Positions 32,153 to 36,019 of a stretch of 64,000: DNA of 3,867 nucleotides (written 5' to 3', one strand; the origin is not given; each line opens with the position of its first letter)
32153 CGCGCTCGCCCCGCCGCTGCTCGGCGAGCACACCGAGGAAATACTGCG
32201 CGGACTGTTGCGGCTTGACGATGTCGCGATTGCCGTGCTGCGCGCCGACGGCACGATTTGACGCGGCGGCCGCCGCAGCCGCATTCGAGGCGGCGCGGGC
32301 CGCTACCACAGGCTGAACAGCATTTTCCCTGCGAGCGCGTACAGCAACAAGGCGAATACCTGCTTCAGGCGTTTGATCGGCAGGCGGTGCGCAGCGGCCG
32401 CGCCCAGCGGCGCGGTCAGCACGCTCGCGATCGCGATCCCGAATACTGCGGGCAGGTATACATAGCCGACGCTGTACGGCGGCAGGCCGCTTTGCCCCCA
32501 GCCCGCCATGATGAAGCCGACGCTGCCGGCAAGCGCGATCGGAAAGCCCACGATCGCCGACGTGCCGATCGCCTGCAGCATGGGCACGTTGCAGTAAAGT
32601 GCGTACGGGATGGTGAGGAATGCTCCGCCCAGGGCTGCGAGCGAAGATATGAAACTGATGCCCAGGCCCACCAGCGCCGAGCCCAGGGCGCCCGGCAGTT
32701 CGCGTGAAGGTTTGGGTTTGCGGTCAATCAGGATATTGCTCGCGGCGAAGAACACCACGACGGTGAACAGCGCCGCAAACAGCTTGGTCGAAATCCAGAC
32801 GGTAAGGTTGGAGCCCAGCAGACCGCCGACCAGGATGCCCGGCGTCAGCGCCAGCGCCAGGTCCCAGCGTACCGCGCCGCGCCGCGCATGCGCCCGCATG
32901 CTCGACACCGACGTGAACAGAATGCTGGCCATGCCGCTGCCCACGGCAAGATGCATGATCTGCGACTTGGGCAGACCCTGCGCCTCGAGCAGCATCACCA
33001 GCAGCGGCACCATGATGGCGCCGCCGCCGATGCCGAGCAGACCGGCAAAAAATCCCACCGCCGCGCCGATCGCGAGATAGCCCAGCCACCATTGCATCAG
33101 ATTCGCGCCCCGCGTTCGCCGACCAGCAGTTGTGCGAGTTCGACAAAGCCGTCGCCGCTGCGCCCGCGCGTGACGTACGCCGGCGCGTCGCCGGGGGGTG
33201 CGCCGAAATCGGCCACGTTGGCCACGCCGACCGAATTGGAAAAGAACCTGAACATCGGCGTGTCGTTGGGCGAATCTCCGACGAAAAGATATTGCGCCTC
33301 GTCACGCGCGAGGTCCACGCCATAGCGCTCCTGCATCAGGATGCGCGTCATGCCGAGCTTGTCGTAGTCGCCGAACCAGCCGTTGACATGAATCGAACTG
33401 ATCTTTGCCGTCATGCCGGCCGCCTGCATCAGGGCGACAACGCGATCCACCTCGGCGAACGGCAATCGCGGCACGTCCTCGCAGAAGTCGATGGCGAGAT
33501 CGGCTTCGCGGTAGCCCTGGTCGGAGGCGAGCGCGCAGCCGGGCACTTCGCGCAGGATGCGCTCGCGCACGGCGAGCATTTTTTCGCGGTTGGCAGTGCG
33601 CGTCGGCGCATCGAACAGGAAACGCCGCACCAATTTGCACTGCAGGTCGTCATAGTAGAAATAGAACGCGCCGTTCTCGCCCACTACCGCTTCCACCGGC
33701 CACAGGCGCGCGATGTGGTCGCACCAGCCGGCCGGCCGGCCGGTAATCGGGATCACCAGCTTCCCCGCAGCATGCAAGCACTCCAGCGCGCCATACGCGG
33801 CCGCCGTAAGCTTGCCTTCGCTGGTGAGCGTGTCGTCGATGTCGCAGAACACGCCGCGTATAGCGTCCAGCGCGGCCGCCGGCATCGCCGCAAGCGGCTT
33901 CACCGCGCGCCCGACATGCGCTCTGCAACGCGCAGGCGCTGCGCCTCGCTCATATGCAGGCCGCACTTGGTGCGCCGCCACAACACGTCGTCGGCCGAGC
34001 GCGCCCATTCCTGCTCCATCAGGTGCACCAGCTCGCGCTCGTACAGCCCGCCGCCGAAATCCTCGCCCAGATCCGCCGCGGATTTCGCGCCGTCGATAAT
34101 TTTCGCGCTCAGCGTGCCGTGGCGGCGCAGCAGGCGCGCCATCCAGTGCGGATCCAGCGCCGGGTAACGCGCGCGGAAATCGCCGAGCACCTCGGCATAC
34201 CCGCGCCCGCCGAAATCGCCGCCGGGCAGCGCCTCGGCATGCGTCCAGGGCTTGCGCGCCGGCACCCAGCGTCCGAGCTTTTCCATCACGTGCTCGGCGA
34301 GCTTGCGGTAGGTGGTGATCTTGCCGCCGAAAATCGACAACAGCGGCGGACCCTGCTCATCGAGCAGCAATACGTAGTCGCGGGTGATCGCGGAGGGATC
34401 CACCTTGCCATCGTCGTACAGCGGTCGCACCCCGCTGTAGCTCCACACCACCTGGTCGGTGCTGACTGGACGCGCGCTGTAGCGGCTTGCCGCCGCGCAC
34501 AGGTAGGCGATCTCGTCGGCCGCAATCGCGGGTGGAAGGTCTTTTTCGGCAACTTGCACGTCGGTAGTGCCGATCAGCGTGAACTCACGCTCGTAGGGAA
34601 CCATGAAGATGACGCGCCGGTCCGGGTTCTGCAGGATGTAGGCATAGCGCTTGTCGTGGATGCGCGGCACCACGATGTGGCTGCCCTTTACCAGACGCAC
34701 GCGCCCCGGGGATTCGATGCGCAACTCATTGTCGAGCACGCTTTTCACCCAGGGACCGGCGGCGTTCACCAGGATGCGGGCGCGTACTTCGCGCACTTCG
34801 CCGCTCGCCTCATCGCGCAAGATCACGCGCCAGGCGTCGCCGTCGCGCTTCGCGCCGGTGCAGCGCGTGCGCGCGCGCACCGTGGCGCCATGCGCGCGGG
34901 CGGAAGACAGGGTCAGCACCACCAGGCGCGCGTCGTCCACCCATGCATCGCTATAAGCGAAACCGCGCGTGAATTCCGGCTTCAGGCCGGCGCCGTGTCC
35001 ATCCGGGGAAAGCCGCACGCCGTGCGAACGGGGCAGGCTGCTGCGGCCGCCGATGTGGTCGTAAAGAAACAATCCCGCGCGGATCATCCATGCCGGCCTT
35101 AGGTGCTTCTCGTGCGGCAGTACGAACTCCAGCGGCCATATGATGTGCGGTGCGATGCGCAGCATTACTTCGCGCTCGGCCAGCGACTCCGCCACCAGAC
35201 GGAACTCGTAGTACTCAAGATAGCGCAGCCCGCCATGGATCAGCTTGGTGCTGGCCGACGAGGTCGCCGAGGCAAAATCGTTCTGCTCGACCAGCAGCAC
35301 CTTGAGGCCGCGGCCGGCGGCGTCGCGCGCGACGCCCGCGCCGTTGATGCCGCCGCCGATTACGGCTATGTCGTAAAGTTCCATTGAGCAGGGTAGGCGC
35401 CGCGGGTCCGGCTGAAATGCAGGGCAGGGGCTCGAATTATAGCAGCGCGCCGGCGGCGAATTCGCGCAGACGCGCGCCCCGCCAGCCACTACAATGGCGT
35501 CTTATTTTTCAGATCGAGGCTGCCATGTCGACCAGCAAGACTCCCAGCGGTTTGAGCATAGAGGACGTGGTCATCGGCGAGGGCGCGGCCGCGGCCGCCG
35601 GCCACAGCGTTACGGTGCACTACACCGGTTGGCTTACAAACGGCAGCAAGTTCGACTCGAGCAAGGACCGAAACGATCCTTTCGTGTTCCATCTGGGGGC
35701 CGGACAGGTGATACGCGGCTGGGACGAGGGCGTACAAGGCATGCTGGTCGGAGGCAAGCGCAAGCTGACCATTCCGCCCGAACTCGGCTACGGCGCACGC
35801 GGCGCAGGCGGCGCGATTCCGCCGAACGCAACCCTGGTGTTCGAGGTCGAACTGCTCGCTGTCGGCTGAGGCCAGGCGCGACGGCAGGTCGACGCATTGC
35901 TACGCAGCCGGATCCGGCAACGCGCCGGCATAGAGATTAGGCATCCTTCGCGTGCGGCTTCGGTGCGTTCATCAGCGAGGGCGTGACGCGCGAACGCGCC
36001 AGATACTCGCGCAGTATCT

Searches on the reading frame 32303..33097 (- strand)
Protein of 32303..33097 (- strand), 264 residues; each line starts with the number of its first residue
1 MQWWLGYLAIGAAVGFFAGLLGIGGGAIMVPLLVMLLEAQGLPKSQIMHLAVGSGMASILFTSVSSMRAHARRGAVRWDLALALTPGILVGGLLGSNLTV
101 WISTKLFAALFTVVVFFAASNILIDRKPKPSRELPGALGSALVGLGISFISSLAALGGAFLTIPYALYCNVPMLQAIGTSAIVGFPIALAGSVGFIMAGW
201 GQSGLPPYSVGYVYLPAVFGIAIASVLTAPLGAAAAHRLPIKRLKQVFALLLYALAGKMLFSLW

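Call 57: search_protein_families(library=pfam, proteins=[window:32303-33097:-], max_evalue=0.00001)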
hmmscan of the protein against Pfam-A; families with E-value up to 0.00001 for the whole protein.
window:32303-33097:- (264 aa): 1 family
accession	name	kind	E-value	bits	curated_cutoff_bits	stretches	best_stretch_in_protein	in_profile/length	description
PF01925.25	TauE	-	9.6e-48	163.3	32.6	1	7-259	1-237/237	Sulfite exporter TauE/SafE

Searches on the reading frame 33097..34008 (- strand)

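Call 57: search_protein_families(library=pfam, proteins=[window:33097-34008:-], max_evalue=0.00001)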
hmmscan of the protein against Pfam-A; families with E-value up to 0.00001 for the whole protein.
window:33097-34008:- (303 aa): 1 family
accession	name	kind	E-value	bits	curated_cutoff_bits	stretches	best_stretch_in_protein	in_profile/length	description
PF08282.18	Hydrolase_3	-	2.3e-09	37.8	20.9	0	53-116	1-66/255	haloacid dehalogenase-like hydrolase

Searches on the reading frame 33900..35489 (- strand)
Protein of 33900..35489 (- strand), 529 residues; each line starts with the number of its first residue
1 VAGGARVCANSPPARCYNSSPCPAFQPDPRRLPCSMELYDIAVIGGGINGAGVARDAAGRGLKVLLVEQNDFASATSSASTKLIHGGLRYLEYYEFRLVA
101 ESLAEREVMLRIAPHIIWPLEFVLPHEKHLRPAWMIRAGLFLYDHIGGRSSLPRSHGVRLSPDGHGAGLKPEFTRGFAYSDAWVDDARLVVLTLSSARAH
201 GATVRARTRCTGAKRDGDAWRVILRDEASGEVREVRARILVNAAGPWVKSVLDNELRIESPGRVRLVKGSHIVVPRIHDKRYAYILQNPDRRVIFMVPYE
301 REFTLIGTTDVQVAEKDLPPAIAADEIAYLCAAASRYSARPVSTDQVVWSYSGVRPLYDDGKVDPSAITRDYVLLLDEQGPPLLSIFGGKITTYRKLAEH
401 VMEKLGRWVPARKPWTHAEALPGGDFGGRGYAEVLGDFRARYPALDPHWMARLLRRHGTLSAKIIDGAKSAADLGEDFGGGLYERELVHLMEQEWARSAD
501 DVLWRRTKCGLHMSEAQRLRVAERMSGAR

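Call 57: search_protein_families(library=pfam, proteins=[window:33900-35489:-], max_evalue=0.00001)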
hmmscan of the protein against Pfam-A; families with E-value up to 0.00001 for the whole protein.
window:33900-35489:- (529 aa): 4 families
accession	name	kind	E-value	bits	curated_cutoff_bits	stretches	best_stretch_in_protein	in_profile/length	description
PF01266.30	DAO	-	6.9e-61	207.1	27.9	1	40-395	1-353/353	FAD dependent oxidoreductase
PF01494.25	FAD_binding_3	-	1.7e-09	37.8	22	1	195-326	108-247/349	FAD binding domain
PF16901.10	DAO_C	-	1.6e-08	34.9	31.4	1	416-512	3-99/126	C-terminal domain of alpha-glycerophosphate oxidase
PF12831.13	FAD_oxidored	-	4.8e-06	26.6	27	0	40-73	1-34/416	FAD dependent oxidoreductase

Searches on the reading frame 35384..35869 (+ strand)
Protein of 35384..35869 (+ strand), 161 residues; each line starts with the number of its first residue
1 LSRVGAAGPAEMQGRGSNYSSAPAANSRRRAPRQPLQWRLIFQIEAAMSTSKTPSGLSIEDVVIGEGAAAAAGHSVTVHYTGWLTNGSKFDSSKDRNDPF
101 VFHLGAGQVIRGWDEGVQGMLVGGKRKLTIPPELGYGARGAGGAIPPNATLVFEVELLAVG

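Call 57: search_protein_families(library=pfam, proteins=[window:35384-35869:+], max_evalue=0.00001)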
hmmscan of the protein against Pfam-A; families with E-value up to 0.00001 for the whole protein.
window:35384-35869:+ (161 aa): 1 family
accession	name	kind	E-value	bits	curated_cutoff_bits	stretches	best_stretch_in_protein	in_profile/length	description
PF00254.34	FKBP_C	-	4.2e-38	130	21.1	1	69-158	4-94/94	FKBP-type peptidyl-prolyl cis-trans isomerase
